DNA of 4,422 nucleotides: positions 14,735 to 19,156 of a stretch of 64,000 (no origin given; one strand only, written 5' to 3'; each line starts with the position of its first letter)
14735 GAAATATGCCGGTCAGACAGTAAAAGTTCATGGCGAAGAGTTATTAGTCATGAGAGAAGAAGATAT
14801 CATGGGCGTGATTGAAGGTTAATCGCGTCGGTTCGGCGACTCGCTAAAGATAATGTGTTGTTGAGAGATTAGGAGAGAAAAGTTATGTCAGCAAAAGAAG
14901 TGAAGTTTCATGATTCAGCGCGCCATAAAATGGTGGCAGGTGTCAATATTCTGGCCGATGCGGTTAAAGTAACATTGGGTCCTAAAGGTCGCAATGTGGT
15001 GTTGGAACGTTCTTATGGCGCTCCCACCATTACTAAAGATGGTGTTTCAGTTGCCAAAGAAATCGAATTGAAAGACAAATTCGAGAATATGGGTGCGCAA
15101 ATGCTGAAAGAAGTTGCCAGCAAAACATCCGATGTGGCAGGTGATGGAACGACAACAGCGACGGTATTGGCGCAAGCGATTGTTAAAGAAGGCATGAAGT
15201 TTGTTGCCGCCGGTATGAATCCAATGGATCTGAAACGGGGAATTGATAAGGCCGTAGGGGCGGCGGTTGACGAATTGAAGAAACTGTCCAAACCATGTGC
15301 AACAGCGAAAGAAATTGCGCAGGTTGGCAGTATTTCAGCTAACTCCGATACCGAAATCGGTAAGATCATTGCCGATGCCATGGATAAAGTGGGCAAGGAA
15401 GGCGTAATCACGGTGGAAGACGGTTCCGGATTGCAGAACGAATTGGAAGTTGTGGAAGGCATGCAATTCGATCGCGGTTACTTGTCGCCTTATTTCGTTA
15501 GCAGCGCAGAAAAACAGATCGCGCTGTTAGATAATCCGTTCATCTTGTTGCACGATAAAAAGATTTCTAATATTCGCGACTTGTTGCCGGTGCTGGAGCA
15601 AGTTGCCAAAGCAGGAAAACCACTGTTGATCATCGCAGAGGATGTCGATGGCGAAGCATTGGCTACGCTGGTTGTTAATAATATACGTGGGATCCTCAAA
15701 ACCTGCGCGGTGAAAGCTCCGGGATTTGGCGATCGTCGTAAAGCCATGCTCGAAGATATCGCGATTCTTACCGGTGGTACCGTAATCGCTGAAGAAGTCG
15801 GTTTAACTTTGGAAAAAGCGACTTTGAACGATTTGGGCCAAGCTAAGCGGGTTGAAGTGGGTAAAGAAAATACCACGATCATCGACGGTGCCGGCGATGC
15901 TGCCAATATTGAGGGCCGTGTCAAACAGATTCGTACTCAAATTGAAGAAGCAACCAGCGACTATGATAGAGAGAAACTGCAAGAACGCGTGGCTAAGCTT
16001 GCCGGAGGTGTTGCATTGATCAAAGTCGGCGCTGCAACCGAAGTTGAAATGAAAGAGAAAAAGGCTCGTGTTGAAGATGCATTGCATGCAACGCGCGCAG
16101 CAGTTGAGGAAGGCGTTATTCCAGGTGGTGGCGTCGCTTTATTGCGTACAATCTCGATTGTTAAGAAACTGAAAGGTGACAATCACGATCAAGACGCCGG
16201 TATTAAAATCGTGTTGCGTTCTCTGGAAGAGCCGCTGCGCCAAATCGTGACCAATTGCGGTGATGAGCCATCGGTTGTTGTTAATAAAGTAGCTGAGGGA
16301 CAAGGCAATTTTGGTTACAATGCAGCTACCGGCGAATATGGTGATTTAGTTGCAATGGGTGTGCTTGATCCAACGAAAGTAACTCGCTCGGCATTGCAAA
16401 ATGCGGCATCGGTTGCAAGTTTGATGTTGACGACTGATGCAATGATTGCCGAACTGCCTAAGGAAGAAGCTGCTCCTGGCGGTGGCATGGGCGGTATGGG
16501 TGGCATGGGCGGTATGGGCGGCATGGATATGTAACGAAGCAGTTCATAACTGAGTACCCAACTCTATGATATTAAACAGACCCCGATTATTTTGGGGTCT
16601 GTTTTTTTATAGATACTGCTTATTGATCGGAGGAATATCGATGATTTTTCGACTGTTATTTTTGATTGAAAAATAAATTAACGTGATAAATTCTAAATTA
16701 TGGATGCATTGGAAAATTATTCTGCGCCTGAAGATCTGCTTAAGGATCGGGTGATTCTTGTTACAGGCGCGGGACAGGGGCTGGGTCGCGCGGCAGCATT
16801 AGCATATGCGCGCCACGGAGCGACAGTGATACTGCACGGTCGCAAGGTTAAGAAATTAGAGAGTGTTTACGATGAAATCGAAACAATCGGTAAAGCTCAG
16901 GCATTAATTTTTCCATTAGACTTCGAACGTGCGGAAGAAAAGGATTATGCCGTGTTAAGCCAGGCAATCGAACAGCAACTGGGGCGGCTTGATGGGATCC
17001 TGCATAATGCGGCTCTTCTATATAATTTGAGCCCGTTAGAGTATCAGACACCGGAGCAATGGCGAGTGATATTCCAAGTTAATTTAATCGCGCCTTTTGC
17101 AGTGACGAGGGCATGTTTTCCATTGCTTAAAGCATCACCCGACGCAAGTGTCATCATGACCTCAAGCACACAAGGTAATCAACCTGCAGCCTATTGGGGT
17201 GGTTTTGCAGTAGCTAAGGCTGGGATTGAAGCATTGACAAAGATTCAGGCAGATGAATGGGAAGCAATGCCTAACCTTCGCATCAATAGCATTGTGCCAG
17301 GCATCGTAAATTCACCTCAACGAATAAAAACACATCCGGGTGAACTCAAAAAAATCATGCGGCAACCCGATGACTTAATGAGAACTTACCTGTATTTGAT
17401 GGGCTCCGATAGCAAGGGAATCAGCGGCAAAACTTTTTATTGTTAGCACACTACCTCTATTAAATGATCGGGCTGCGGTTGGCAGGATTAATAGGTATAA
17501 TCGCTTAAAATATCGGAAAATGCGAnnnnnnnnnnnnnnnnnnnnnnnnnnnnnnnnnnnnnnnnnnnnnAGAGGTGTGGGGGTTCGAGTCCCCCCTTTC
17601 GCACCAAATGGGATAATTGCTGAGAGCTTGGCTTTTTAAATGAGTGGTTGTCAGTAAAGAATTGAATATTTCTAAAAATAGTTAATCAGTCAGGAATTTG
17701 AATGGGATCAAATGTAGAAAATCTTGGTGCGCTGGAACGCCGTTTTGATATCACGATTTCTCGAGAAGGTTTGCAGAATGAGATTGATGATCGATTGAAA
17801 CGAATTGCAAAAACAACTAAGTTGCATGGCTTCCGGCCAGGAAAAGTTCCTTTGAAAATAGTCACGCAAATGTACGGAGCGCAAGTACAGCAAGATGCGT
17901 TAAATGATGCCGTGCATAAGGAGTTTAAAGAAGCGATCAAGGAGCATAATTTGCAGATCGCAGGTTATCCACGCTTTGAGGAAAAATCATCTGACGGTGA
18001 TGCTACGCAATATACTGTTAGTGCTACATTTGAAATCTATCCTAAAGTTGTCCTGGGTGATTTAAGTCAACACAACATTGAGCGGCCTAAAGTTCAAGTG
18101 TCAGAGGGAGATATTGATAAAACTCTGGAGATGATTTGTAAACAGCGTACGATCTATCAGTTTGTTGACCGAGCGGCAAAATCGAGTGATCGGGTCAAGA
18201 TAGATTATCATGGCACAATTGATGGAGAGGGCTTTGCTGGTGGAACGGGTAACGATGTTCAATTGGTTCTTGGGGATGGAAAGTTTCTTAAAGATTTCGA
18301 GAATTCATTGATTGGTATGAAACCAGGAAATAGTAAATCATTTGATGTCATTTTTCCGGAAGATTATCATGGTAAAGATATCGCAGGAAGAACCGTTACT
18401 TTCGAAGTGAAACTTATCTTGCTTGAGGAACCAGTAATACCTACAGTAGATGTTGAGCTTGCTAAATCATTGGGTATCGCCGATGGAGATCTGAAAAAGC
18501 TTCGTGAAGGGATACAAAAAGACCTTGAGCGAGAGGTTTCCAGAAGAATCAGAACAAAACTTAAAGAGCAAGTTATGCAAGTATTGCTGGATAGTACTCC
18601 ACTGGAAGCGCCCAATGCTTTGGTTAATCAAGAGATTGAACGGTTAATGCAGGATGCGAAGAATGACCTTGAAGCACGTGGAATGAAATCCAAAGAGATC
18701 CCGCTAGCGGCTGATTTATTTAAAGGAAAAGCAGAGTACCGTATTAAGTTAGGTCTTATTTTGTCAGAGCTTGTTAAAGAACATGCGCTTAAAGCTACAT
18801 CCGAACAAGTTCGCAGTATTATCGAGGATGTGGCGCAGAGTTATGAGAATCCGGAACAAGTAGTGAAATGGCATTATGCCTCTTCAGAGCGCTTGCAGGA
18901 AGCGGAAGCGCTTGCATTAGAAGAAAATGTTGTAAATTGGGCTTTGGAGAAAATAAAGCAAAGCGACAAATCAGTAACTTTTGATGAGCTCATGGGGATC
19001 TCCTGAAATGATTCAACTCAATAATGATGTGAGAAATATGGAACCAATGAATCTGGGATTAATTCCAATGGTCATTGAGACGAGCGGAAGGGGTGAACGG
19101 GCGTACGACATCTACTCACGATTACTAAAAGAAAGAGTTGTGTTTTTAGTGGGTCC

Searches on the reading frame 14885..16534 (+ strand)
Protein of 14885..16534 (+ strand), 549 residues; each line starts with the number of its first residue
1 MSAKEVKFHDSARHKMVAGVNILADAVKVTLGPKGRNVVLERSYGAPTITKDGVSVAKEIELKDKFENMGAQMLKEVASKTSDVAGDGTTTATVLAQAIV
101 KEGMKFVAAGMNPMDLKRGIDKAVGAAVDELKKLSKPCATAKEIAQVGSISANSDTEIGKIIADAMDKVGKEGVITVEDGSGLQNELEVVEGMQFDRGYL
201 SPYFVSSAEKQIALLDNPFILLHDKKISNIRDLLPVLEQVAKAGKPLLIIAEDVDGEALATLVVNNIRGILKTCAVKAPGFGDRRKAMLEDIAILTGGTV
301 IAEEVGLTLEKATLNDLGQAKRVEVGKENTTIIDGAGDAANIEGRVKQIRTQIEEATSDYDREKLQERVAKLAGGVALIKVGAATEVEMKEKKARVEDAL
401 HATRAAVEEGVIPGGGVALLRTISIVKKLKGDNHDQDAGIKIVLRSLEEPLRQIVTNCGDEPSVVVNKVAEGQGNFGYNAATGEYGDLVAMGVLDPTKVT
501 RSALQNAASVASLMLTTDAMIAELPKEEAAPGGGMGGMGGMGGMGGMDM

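Call 56: search_protein_families(library=ncbifam, proteins=[window:14885-16534:+], max_evalue=1e-10)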
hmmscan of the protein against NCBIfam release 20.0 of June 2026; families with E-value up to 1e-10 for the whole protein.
window:14885-16534:+ (549 aa): 17 families
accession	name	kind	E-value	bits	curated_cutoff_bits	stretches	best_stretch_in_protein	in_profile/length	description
NF009488.0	PRK12850.1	subfamily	9.7e-277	918.8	475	1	1-541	1-542/544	chaperonin GroEL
NF009489.0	PRK12851.1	subfamily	4.2e-270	896.7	464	1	1-530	1-530/541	chaperonin GroEL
NF000592.1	PRK00013.1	subfamily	9.6e-270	895.5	397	1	3-525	1-524/524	chaperonin GroEL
NF009487.0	PRK12849.1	subfamily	1.8e-260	864.9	352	1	3-543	2-542/543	chaperonin GroEL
TIGR02348.1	GroEL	equivalog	2.1e-258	858.1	582.1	1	3-527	1-526/526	chaperonin GroEL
NF010704.0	PRK14104.1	subfamily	1.7e-249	828.6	1041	1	1-544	1-544/546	chaperonin GroEL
NF038369.1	GroEL3_Chlamy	exception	3.7e-80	270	600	1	1-519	1-504/506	variant chaperonin GroEL3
NF038370.1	GroEL2_Chlamy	exception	8.2e-60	202.9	600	1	21-522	20-520/533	variant chaperonin GroEL2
TIGR02339.1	thermosome_arch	subfamily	3.4e-26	92.1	671.1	1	10-166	15-176/521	thermosome subunit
NF041083.2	thermosome_beta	equivalog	2e-25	89.8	400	1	12-389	18-413/520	thermosome subunit beta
NF041082.2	thermosome_alpha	equivalog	5.6e-25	88.1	450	1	11-339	17-363/519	thermosome subunit alpha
TIGR02345.1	chap_CCT_eta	equivalog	6.2e-21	74.3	669.2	1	19-139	26-141/523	T-complex protein 1 subunit eta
TIGR02342.1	chap_CCT_delta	equivalog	6.1e-20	71.3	695.35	1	11-180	9-174/517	T-complex protein 1 subunit delta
TIGR02347.1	chap_CCT_zeta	equivalog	1.1e-19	70.4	587.15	1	6-196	11-197/531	T-complex protein 1 subunit zeta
TIGR02341.1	chap_CCT_beta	equivalog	1.4e-17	63.5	522.15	1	10-141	13-142/519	T-complex protein 1 subunit beta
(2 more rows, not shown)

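Call 70: list_cluster_members(proteins=[window:14885-16534:+, L002:3801-9989:+, window:21214-23625:+])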
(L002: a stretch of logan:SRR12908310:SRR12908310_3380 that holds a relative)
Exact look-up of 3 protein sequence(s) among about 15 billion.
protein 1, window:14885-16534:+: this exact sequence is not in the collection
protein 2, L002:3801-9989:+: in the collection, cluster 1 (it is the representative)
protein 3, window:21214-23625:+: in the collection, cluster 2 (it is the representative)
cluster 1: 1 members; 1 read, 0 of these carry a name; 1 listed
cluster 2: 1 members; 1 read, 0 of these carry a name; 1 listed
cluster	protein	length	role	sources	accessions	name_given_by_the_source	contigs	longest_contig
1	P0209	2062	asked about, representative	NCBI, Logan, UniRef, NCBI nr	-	-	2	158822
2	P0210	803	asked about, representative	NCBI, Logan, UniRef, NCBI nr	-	-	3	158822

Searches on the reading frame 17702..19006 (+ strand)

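Call 56: search_protein_families(library=ncbifam, proteins=[window:17702-19006:+], max_evalue=1e-10)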
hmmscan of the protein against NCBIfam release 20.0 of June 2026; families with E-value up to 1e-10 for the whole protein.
window:17702-19006:+ (434 aa): 1 family
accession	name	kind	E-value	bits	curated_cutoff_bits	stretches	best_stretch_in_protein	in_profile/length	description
TIGR00115.1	tig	equivalog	3.1e-123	411.7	180.2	1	11-414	1-409/410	trigger factor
